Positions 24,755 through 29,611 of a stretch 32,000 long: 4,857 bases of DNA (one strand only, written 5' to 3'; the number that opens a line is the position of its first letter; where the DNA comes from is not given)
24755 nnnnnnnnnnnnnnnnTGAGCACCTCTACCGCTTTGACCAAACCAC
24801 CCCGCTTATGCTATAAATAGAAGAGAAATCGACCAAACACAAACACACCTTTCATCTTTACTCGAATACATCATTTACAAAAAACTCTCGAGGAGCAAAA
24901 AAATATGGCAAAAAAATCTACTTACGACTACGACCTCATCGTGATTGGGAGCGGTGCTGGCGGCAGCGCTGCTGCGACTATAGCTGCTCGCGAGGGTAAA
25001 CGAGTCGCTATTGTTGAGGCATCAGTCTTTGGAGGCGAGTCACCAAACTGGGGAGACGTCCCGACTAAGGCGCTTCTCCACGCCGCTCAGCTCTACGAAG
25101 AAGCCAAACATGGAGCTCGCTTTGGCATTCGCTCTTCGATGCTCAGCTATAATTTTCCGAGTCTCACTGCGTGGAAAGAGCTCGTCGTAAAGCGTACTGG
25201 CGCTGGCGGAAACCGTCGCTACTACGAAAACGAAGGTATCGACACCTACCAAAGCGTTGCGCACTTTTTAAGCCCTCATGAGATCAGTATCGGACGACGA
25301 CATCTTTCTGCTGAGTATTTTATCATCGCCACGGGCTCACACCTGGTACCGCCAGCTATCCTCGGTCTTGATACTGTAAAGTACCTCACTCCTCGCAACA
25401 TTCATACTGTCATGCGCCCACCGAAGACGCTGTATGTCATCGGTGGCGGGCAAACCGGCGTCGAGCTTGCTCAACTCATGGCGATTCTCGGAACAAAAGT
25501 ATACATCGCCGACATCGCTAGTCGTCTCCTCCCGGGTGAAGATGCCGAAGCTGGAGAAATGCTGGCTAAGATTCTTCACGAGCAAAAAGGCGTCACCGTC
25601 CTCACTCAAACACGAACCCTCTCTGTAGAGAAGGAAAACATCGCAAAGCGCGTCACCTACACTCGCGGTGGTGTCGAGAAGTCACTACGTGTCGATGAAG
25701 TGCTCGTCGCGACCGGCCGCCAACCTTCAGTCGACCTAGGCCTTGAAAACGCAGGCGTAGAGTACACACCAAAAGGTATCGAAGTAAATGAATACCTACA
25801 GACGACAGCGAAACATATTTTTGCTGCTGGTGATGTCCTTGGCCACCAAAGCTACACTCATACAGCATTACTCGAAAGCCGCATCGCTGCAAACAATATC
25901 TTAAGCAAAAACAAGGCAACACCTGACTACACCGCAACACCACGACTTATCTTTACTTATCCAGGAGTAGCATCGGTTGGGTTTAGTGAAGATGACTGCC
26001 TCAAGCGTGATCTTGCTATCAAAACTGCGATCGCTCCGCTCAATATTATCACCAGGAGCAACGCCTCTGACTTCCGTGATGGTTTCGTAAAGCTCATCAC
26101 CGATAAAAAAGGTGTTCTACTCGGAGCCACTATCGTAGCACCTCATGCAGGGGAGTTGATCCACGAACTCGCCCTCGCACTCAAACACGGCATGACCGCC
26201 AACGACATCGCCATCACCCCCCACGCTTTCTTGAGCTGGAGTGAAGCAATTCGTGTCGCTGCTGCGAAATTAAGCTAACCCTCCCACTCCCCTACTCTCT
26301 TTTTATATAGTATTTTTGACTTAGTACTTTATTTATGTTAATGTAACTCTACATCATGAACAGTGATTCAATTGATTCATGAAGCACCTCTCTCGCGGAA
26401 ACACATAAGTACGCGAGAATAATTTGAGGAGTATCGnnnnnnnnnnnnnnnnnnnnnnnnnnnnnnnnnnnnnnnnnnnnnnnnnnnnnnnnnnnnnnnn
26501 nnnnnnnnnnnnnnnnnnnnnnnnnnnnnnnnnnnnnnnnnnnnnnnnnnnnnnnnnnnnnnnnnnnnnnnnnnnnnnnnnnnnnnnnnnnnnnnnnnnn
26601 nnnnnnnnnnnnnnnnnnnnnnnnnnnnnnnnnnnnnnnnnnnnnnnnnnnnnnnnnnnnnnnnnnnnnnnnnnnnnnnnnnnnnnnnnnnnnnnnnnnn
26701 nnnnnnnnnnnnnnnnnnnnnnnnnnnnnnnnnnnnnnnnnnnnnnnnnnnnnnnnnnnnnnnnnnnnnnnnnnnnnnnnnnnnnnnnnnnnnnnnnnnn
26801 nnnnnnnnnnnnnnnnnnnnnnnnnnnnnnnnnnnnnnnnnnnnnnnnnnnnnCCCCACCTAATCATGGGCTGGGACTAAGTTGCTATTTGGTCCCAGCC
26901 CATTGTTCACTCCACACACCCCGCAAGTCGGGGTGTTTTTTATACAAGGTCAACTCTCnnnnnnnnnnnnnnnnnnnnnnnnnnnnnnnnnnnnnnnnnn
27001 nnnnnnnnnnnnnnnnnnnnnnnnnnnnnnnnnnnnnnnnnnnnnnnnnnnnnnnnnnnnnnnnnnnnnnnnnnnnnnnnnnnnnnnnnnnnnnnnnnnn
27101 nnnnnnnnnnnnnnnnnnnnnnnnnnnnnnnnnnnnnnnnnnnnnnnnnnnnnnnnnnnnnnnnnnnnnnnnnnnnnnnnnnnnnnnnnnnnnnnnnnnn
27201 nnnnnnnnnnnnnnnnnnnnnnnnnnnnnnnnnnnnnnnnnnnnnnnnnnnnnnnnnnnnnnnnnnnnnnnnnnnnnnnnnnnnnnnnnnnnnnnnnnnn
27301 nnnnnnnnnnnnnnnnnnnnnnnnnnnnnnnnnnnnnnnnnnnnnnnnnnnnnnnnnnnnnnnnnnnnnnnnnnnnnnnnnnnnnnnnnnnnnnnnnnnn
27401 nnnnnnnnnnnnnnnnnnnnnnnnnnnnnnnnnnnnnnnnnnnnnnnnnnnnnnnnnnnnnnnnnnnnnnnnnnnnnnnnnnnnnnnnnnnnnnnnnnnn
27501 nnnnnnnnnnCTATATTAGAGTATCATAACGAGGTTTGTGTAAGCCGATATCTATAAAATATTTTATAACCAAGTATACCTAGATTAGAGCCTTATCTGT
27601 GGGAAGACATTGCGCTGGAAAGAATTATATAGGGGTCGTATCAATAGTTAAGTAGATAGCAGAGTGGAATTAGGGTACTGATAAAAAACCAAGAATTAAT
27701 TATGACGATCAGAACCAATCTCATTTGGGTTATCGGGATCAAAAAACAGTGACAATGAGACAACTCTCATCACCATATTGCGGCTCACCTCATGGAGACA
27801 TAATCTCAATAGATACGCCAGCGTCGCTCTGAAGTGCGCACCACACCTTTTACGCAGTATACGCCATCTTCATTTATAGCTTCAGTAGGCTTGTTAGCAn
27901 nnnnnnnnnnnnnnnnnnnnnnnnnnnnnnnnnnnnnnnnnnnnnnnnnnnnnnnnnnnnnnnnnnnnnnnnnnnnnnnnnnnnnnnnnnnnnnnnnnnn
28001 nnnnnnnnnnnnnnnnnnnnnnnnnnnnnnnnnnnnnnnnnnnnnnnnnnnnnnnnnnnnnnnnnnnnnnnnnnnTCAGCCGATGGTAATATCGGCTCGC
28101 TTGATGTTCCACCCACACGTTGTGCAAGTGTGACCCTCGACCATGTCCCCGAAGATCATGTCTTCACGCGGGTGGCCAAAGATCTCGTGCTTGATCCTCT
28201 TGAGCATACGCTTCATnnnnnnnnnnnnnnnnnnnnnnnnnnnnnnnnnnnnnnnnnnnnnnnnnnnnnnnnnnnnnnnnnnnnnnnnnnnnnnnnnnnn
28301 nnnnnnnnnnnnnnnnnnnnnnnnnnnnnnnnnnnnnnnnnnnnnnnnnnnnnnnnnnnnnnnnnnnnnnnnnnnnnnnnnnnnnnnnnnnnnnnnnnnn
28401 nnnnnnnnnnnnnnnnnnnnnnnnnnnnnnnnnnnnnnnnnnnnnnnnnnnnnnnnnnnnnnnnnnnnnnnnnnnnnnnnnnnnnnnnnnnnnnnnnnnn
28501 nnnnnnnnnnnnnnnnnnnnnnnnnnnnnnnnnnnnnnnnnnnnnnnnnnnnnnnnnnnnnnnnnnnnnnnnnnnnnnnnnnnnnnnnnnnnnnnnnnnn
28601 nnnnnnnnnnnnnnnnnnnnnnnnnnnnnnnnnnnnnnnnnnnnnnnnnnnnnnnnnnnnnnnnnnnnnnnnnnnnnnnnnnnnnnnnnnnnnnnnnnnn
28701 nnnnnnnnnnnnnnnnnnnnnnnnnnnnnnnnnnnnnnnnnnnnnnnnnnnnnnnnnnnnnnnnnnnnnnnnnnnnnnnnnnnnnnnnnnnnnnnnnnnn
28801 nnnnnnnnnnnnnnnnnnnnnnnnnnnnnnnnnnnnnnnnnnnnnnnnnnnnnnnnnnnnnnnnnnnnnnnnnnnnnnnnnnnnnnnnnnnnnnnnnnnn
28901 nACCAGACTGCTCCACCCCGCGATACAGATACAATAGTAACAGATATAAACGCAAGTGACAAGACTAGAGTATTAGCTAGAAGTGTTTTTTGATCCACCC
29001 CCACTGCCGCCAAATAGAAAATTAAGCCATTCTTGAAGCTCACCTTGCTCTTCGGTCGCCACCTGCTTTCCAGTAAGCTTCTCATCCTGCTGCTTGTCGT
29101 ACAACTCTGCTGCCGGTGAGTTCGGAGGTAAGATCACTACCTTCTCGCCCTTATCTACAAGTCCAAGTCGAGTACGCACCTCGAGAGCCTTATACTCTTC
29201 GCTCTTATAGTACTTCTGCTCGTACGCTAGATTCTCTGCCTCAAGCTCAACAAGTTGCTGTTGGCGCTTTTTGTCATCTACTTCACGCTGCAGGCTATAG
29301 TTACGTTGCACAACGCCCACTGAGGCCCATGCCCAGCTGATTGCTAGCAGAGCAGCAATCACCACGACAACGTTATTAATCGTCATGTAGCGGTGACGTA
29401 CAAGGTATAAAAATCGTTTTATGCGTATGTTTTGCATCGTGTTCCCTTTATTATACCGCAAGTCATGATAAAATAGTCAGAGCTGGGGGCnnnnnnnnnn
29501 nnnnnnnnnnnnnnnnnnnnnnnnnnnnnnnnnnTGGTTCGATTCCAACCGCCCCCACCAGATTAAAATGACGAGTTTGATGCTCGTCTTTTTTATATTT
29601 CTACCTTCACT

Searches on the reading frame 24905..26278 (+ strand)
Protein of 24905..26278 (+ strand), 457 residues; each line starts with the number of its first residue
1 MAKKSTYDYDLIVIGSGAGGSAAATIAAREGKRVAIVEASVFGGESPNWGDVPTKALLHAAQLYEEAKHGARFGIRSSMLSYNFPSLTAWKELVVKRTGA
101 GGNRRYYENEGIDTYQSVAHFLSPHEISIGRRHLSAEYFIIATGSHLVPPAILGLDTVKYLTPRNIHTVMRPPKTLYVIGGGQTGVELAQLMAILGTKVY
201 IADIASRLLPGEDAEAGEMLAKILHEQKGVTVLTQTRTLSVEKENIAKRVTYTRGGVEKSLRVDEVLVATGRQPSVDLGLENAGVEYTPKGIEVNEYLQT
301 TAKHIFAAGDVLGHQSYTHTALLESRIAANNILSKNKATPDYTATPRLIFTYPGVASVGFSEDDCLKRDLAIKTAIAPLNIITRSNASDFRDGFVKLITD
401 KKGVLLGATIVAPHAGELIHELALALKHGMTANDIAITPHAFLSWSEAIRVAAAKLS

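Call 42: search_protein_families(library=pfam, proteins=[window:24905-26278:+], max_evalue=0.001)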
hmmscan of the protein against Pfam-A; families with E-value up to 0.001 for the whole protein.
window:24905-26278:+ (457 aa): 11 families
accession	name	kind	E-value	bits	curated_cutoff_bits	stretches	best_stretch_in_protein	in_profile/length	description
PF07992.20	Pyr_redox_2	-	1.1e-51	176.5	26.1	1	9-321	1-287/291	Pyridine nucleotide-disulphide oxidoreductase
PF02852.28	Pyr_redox_dim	-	4.2e-23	82.1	25.3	1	345-452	1-109/110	Pyridine nucleotide-disulphide oxidoreductase, dimerisation domain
PF00070.33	Pyr_redox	-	8.6e-16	58.7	22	1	177-251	3-78/82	Pyridine nucleotide-disulphide oxidoreductase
PF13738.12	Pyr_redox_3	-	6.9e-09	35.8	30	1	126-309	115-305/305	Pyridine nucleotide-disulphide oxidoreductase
PF00890.30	FAD_binding_2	-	9.2e-09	35.4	20.4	1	10-44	1-36/414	FAD binding domain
PF12831.13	FAD_oxidored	-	2.2e-08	34.3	27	1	10-44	1-36/416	FAD dependent oxidoreductase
PF13450.12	NAD_binding_8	-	5.6e-05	23.8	21.9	1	13-53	1-41/68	NAD(P)-binding Rossmann-like domain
PF03486.20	HI0933_like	-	0.00014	21.8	50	0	10-40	2-32/244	HI0933-like protein Rossmann domain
PF01262.27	AlaDh_PNT_C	-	0.00022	21.2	23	0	173-219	28-74/214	Alanine dehydrogenase/PNT, C-terminal domain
PF01946.23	Thi4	-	0.00028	20.7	26.2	0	8-44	17-55/235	Thi4 family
PF01266.30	DAO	-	0.00063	19.8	27.9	0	10-90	1-71/353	FAD dependent oxidoreductase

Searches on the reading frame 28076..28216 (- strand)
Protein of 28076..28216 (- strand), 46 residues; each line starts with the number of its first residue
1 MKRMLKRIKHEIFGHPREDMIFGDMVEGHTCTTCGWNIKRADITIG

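Call 6: search_protein_families(library=pfam, proteins=[window:28079-28216:-], max_evalue=1)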
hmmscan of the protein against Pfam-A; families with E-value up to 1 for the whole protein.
seq(46 aa): 0 families

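Call 7: search_protein_families(library=phrogs, proteins=[window:28079-28216:-], max_evalue=1)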
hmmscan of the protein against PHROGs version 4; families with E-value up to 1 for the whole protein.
seq(46 aa): 0 families

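Call 56: search_protein_families(library=padloc, proteins=[window:28076-28216:-], max_evalue=1)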
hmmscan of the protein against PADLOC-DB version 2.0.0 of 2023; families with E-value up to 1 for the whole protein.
window:28076-28216:- (46 aa): 0 families

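Call 57: search_protein_families(library=ncbifam, proteins=[window:28076-28216:-], max_evalue=1)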
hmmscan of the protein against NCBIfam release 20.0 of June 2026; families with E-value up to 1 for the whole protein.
window:28076-28216:- (46 aa): 1 family
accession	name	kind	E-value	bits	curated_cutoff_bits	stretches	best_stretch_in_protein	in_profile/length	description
NF041115.1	UxxU_metal_bind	equivalog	0.087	13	95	1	26-41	10-25/74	metal-binding (seleno)protein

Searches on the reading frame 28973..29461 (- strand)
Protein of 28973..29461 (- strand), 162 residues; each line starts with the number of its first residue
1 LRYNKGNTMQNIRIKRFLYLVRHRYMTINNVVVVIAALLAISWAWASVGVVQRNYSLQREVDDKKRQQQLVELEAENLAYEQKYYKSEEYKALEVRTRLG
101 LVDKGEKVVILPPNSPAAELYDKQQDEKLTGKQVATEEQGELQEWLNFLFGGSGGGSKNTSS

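Call 42: search_protein_families(library=pfam, proteins=[window:28973-29461:-], max_evalue=0.001)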
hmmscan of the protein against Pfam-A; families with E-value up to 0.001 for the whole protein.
window:28973-29461:- (162 aa): 1 family
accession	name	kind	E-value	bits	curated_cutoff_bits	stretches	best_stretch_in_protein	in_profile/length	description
PF04977.20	DivIC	-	1.6e-08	34.6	28.9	1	39-113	4-79/80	Septum formation initiator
